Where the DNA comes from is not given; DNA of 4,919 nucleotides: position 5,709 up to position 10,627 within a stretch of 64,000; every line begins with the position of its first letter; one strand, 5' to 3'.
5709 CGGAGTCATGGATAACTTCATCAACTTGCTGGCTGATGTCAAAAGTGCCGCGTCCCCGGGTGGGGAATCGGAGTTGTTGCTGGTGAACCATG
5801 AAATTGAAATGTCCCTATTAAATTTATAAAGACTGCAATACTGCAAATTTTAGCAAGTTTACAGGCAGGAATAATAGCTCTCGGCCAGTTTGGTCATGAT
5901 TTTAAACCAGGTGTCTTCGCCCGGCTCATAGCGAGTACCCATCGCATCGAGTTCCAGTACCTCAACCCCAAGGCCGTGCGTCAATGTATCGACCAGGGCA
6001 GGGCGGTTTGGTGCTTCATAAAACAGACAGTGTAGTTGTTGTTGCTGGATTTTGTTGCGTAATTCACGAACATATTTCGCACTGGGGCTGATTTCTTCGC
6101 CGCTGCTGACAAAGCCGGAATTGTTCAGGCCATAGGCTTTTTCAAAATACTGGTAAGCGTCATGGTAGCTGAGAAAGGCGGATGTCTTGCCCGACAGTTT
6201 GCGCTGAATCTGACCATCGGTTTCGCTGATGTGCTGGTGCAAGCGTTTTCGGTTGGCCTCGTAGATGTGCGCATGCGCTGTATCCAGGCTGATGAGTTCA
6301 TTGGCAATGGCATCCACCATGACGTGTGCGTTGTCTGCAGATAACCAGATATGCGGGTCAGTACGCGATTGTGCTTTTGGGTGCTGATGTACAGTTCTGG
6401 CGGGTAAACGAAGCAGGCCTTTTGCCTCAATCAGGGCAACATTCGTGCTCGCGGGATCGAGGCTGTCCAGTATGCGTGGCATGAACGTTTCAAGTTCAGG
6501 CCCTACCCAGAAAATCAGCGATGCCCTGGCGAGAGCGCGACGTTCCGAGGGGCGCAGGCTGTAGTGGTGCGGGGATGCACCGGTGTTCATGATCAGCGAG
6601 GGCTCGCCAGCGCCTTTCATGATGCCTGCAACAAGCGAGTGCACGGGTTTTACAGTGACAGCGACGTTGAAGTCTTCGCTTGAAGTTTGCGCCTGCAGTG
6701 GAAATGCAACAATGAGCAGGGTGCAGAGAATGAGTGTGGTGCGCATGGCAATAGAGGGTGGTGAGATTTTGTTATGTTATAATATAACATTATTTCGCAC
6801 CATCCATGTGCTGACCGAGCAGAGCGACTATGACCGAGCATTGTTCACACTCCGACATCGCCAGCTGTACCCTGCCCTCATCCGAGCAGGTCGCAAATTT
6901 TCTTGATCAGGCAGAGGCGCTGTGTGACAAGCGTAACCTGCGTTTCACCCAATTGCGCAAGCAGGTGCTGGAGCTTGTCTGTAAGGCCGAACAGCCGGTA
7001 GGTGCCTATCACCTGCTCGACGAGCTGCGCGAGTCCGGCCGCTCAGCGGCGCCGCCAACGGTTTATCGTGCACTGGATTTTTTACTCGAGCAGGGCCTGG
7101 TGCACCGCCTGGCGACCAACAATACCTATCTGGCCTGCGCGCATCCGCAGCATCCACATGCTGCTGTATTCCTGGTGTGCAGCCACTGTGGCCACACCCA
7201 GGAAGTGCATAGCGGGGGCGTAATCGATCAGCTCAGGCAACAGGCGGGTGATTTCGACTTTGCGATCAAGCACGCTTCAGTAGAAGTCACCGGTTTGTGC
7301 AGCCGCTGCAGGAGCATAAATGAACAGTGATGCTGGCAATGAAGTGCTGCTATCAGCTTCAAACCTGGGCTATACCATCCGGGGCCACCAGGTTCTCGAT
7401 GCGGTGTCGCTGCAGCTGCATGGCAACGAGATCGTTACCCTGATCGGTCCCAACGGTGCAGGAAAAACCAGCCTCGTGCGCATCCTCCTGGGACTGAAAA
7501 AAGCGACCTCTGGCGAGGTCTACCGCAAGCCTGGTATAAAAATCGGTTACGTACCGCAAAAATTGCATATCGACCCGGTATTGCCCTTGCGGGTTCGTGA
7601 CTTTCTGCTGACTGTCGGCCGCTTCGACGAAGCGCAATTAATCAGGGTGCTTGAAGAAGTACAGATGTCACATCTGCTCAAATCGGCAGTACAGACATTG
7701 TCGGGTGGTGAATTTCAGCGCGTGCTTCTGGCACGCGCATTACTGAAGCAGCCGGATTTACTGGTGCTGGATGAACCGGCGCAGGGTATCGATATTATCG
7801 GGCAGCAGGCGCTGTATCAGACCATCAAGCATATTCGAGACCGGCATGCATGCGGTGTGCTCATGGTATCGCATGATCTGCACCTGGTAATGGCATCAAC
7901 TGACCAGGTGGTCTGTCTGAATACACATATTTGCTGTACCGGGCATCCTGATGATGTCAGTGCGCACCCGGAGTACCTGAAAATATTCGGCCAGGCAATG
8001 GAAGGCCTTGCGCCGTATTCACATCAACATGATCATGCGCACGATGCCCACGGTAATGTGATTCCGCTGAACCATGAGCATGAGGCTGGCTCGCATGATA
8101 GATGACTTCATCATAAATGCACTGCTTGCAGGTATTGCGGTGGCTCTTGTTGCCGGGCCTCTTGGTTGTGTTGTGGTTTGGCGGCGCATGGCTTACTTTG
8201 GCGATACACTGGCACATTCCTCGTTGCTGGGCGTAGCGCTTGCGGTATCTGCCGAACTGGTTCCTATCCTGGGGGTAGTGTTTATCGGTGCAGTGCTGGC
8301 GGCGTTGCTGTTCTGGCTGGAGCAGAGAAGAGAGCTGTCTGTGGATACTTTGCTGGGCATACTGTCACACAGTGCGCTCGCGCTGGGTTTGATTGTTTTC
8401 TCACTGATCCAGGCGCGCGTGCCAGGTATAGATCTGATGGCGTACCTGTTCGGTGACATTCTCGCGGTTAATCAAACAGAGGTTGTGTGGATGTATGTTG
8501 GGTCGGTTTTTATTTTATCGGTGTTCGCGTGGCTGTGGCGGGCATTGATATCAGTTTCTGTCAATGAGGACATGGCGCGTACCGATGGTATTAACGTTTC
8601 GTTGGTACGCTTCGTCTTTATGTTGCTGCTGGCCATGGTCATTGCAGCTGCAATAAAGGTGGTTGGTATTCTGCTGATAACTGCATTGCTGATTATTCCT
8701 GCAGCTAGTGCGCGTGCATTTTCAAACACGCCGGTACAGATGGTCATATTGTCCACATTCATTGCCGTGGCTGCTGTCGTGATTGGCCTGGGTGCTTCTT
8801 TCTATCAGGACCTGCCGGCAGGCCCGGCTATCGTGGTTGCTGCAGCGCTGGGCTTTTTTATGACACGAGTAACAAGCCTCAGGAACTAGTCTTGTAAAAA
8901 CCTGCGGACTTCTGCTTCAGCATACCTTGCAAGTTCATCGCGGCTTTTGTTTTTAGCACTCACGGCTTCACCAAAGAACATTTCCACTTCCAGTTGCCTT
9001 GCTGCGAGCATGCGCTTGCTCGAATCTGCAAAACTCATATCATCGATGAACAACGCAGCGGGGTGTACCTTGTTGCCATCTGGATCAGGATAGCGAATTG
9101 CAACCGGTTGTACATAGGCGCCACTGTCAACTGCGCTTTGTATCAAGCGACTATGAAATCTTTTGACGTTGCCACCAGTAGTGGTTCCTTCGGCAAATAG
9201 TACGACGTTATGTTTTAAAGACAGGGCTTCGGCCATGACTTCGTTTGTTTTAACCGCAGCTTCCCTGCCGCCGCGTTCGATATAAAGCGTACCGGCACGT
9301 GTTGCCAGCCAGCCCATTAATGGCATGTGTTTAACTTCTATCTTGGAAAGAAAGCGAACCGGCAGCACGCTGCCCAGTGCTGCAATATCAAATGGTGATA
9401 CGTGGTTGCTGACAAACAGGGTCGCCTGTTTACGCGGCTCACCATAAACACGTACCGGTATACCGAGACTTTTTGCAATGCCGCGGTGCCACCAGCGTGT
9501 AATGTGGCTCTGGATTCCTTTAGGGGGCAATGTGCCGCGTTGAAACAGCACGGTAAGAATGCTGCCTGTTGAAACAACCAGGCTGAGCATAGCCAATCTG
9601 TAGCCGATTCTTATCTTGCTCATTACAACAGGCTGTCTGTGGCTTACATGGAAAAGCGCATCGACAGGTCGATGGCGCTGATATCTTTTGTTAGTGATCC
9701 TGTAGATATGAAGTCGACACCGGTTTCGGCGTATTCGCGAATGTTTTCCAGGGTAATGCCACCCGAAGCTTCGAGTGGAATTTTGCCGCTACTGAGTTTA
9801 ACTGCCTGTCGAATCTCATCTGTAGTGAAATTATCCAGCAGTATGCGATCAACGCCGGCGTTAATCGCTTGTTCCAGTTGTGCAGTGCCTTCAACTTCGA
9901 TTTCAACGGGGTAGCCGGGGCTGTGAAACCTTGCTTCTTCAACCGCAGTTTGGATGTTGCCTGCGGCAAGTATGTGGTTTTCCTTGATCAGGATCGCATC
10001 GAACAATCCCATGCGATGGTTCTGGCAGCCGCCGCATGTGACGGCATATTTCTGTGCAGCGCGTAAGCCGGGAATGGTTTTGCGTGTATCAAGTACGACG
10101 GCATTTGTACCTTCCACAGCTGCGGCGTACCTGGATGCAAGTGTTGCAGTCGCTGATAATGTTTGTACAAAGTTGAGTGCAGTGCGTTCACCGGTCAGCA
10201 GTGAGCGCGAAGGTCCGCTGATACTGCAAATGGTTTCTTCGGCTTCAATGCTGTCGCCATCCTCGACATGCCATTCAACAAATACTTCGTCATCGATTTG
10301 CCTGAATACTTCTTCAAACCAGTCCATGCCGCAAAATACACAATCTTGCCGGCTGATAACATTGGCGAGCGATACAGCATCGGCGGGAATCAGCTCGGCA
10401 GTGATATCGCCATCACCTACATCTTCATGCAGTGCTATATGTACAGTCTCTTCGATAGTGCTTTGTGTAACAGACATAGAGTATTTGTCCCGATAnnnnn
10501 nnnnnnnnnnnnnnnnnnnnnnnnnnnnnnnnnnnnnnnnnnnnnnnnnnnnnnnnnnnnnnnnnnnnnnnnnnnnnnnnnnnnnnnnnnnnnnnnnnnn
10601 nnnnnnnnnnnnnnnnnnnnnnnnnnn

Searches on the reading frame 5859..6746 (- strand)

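Call 35: search_protein_families(library=pfam, max_evalue=0.00001, proteins=[window:5859-6746:-])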
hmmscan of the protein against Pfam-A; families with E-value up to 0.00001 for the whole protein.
window:5859-6746:- (295 aa): 1 family
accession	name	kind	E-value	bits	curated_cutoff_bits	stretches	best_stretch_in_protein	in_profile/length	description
PF01297.22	ZnuA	-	4.1e-61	207.2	29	1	28-292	1-261/263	Zinc-uptake complex component A periplasmic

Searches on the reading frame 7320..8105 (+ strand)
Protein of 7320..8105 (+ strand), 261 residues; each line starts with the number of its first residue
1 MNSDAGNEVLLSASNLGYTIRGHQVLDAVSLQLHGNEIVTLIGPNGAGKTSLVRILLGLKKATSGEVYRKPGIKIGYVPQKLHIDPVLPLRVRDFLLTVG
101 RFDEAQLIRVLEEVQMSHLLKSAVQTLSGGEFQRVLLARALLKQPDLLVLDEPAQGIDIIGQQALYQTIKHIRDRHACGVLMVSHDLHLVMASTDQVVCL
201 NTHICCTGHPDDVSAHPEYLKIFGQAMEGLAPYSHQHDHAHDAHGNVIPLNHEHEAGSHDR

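Call 35: search_protein_families(library=pfam, max_evalue=0.00001, proteins=[window:7320-8105:+])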
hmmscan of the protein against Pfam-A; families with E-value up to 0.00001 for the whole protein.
window:7320-8105:+ (261 aa): 2 families
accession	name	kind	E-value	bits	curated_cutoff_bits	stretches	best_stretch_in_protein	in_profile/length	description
PF00005.33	ABC_tran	-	1.6e-28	100.5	25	1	26-154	1-136/137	ABC transporter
PF13304.12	AAA_21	-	8.9e-08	33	27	0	39-61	2-24/304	AAA domain, putative AbiEii toxin, Type IV TA system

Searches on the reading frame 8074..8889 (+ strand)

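Call 35: search_protein_families(library=pfam, max_evalue=0.00001, proteins=[window:8074-8889:+])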
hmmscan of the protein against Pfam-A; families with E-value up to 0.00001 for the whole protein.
window:8074-8889:+ (271 aa): 2 families
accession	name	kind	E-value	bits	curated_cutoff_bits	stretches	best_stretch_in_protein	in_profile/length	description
PF00950.22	ABC-3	-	7.6e-69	232.5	20.1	1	10-264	2-254/258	ABC 3 transport family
PF01032.23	FecCD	-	4.9e-10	39.4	26.5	1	54-260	91-301/311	FecCD transport family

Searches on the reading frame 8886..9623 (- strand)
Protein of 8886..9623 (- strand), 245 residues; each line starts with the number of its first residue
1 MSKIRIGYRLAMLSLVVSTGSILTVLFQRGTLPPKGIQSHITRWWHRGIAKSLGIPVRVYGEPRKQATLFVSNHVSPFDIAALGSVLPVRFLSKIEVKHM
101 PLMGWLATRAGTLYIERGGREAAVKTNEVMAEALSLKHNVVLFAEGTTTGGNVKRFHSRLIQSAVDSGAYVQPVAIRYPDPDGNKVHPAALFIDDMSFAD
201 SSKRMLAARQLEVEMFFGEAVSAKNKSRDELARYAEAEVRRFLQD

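Call 35: search_protein_families(library=pfam, max_evalue=0.00001, proteins=[window:8886-9623:-])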
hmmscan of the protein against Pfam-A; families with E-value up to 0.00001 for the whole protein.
window:8886-9623:- (245 aa): 1 family
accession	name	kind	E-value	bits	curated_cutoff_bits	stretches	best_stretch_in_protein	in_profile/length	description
PF01553.26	Acyltransferase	-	2.5e-19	69.8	23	1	63-176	11-131/132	Acyltransferase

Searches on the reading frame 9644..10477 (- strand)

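Call 35: search_protein_families(library=pfam, max_evalue=0.00001, proteins=[window:9644-10477:-])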
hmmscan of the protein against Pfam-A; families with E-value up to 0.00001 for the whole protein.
window:9644-10477:- (277 aa): 2 families
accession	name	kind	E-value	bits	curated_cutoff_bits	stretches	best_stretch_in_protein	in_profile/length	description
PF01729.25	QRPTase_C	-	1.3e-57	194.6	23.1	1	111-274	2-169/169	Quinolinate phosphoribosyl transferase, C-terminal domain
PF02749.22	QRPTase_N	-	3.8e-21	75.5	27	1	24-108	1-82/82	Quinolinate phosphoribosyl transferase, N-terminal domain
